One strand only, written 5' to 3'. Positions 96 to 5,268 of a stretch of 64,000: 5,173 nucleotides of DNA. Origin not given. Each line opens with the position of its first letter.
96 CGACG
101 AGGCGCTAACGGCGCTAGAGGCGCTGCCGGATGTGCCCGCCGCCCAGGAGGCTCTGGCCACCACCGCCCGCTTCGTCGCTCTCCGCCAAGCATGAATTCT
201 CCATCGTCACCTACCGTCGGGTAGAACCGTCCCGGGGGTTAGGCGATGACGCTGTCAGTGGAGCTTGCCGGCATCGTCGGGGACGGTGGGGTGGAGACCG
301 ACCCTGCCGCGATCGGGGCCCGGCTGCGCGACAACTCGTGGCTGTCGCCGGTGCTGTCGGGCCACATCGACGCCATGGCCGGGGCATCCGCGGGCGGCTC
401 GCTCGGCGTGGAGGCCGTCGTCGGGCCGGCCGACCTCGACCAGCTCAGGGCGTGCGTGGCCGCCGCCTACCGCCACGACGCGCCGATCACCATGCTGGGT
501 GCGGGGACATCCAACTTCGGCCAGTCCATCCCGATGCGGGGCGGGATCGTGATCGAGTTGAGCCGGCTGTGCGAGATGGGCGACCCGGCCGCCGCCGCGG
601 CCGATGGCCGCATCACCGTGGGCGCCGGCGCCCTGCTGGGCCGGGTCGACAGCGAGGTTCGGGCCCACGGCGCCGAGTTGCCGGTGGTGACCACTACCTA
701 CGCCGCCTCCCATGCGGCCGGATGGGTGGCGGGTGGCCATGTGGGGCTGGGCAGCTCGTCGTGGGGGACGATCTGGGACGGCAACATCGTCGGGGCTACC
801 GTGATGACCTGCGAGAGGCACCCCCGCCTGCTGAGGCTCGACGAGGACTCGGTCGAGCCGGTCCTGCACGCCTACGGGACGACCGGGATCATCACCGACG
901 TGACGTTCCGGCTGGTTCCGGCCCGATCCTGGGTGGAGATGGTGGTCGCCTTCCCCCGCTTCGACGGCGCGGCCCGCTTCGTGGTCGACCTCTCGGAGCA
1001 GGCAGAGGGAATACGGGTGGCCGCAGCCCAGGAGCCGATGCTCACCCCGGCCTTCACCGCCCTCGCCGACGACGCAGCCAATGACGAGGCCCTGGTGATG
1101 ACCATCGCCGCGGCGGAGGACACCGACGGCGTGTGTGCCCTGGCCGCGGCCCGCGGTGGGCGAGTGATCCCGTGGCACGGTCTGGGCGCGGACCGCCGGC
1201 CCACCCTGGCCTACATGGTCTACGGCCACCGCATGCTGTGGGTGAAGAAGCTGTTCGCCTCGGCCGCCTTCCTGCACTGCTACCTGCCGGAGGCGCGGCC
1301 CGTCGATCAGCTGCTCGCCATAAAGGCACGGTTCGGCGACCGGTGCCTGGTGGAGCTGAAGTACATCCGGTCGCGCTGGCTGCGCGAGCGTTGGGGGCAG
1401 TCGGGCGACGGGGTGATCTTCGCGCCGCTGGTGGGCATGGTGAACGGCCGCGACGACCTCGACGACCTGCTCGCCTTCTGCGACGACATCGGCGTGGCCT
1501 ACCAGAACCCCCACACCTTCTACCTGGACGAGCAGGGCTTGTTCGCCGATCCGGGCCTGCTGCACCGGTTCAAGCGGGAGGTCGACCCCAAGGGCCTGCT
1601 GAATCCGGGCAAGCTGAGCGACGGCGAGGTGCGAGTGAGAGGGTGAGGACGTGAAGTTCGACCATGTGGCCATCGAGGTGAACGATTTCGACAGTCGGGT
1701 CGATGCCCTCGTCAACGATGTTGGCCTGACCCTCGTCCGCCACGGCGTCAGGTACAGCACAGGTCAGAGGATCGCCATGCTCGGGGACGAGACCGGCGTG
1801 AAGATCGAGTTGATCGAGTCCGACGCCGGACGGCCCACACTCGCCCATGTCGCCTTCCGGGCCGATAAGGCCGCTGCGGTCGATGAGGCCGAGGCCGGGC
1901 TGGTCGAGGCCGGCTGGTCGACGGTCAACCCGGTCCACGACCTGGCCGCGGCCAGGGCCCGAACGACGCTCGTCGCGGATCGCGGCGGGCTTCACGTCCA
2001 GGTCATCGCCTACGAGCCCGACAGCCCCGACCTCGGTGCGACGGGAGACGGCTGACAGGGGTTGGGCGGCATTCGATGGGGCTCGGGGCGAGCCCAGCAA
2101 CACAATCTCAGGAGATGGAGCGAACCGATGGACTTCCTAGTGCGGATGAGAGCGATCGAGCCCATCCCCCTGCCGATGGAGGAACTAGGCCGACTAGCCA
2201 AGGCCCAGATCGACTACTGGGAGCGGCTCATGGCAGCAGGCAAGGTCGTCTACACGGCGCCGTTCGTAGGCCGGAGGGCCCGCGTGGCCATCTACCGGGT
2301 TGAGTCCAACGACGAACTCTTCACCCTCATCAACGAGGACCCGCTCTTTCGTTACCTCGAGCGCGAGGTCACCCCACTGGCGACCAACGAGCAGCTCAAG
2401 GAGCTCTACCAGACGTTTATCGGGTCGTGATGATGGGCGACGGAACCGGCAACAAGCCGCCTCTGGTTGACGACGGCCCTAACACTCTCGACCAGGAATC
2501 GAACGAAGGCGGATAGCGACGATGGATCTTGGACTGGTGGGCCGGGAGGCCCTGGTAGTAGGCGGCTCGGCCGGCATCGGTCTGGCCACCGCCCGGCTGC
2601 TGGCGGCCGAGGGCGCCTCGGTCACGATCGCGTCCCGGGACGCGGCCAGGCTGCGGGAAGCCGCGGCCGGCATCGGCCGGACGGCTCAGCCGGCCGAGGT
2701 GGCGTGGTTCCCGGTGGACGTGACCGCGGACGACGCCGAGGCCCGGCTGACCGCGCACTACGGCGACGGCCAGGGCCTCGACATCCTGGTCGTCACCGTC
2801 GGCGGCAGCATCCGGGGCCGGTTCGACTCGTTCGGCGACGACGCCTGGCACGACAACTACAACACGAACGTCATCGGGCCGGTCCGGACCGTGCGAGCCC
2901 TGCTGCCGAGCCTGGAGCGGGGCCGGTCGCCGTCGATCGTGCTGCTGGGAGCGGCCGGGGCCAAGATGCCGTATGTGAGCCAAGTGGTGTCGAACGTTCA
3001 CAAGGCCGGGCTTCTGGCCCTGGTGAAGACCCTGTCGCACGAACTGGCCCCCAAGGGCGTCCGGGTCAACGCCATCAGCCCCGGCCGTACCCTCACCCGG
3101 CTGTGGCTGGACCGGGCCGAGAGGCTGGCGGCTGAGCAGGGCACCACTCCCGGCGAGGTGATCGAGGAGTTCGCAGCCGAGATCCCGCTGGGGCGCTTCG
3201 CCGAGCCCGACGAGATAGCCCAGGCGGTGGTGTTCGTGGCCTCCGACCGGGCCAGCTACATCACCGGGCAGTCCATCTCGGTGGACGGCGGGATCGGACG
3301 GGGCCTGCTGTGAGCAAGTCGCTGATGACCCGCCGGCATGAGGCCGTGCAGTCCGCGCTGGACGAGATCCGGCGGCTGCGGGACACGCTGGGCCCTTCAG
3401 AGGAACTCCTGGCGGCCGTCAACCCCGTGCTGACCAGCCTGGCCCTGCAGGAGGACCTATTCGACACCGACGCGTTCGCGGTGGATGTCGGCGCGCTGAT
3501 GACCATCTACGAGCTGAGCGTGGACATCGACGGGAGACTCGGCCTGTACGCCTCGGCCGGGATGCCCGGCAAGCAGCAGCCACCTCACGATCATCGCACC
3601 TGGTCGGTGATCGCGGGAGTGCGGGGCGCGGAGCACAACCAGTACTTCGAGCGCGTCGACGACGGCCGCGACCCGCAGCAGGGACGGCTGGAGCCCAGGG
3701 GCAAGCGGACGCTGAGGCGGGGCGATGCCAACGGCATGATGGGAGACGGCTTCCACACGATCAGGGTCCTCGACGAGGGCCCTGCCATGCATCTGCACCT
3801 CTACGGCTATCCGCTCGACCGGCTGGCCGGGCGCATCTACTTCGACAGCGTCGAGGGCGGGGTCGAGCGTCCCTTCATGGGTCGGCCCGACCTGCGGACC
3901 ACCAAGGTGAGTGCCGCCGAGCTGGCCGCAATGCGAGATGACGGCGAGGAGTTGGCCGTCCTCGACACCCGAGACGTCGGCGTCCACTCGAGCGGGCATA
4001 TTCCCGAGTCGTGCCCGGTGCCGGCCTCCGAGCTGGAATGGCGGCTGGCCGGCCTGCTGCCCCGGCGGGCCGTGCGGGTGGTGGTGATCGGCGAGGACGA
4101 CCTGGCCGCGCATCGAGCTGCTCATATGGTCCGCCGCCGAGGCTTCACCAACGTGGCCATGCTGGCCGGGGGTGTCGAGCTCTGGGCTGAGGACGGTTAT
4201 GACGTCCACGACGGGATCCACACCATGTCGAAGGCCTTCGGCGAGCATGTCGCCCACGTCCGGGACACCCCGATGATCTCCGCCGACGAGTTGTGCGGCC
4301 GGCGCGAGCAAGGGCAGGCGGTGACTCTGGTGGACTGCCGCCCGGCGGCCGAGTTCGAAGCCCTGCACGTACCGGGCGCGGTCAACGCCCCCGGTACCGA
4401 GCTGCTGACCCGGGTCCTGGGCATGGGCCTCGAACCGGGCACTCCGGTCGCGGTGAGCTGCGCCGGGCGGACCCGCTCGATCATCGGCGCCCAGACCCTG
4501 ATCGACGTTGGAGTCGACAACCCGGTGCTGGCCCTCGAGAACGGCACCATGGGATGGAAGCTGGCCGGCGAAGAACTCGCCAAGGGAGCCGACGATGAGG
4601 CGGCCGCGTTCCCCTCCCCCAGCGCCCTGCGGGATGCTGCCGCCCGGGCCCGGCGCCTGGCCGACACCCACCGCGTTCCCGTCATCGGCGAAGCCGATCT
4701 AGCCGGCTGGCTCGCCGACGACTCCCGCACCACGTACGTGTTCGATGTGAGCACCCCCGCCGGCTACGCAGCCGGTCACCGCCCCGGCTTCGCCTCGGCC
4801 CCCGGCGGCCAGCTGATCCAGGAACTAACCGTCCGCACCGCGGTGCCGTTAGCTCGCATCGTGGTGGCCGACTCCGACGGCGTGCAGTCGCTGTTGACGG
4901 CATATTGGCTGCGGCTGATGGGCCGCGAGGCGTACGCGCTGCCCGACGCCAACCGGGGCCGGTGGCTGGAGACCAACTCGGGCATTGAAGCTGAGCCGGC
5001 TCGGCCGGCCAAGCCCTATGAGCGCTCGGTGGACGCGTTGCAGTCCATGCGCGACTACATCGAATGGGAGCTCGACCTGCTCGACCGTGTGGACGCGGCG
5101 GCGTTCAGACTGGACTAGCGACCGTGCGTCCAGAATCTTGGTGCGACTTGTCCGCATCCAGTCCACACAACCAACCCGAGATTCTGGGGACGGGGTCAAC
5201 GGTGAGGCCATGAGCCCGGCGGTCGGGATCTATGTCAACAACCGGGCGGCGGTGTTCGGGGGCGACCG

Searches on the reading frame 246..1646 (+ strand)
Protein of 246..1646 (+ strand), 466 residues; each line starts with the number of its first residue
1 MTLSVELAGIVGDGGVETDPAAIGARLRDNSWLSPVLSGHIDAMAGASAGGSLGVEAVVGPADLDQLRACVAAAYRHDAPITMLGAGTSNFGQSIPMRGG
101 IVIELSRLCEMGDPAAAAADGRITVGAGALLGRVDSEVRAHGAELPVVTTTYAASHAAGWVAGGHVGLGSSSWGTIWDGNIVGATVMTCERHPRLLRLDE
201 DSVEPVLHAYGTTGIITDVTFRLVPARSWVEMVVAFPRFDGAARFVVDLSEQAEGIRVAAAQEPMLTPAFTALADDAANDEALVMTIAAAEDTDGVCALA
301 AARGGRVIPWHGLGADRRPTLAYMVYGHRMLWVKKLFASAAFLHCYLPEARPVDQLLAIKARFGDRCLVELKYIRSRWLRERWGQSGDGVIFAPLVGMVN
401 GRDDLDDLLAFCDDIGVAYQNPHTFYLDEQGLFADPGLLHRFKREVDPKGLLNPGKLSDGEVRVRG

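Call 14: search_protein_families(library=pfam, proteins=[window:246-1646:+], max_evalue=0.01)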
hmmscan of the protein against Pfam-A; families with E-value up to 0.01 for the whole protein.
window:246-1646:+ (466 aa): 2 families
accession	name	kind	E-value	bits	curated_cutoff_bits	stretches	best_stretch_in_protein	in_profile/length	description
PF01565.28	FAD_binding_4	-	1.6e-19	70.4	26.4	1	56-189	2-131/139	FAD binding domain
PF02913.24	FAD-oxidase_C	-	3.5e-05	24.1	21.2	0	437-457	228-248/248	FAD linked oxidases, C-terminal domain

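Call 30: find_encoding_contigs(protein=window:246-1646:+, flank=10000, max_places=3)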
Protein window:246-1646:+ (466 aa): 2 contigs read that carry it; 2 places shown.
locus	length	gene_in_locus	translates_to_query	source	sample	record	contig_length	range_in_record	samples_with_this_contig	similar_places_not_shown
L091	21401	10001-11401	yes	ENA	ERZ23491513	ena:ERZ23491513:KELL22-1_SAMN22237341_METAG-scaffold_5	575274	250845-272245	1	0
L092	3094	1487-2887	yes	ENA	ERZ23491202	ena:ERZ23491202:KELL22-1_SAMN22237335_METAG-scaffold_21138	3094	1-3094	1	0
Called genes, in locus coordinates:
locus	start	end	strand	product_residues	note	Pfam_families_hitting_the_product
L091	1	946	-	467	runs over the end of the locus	PF00395:SLH, PF04069:OpuAC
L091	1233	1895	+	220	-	PF00578:AhpC-TSA, PF08534:Redoxin, PF10417:1-cysPrx_C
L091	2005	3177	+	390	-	PF02746:MR_MLE_N, PF13378:MR_MLE_C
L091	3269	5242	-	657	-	PF02749:QRPTase_N (faint), PF17767:NAPRTase_N, PF00857:Isochorismatase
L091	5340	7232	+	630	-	PF00664:ABC_membrane, PF00005:ABC_tran, PF02463:SMC_N (faint)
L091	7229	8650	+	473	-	PF13742:tRNA_anti_2, PF02601:Exonuc_VII_L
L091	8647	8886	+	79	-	PF02609:Exonuc_VII_S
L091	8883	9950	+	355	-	PF00348:polyprenyl_synt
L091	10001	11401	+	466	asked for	PF01565:FAD_binding_4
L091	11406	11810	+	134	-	PF00903:Glyoxalase (weak), PF13669:Glyoxalase_4 (weak)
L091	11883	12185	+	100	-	PF02426:MIase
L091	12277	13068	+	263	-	PF00106:adh_short, PF08659:KR (weak), PF23441:SDR (weak), PF13561:adh_short_C2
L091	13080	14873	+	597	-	PF00581:Rhodanese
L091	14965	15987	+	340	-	PF00296:Bac_luciferase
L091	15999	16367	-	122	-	PF08818:DUF1801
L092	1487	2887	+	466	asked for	PF01565:FAD_binding_4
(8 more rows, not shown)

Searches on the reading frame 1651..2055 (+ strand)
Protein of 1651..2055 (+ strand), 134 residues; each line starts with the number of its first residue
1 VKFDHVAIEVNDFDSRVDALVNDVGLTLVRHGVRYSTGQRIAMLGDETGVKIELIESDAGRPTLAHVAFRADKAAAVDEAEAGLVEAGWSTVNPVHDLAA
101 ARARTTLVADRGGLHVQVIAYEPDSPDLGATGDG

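Call 14: search_protein_families(library=pfam, proteins=[window:1651-2055:+], max_evalue=0.01)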
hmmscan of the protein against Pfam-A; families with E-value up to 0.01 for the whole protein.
window:1651-2055:+ (134 aa): 3 families
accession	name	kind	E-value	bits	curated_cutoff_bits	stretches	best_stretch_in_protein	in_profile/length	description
PF13669.12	Glyoxalase_4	-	5.8e-07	30.2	27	1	4-92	1-94/109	Glyoxalase/Bleomycin resistance protein/Dioxygenase superfamily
PF00903.31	Glyoxalase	-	1.7e-06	28.9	20.6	1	2-117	1-120/121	Glyoxalase/Bleomycin resistance protein/Dioxygenase superfamily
PF13468.12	Glyoxalase_3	-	0.00022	21.8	25.1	1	3-91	1-85/176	Glyoxalase-like domain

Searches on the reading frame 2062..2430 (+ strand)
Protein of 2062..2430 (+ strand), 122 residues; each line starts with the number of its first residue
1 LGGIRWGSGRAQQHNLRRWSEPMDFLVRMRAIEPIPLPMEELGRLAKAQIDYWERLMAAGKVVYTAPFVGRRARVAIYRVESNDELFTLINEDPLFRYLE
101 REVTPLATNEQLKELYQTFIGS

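Call 14: search_protein_families(library=pfam, proteins=[window:2062-2430:+], max_evalue=0.01)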
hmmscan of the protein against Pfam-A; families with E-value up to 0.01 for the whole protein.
window:2062-2430:+ (122 aa): 1 family
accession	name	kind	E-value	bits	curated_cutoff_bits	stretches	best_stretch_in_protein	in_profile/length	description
PF02426.22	MIase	-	5e-16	59.1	26.7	1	23-108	1-86/90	Muconolactone delta-isomerase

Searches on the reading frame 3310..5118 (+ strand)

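Call 14: search_protein_families(library=pfam, proteins=[window:3310-5118:+], max_evalue=0.01)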
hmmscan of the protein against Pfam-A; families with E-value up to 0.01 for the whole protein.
window:3310-5118:+ (602 aa): 1 family
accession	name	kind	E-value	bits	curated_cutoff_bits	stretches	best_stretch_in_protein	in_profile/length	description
PF00581.25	Rhodanese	-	1e-30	106.6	22.2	2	325-418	2-101/102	Rhodanese-like domain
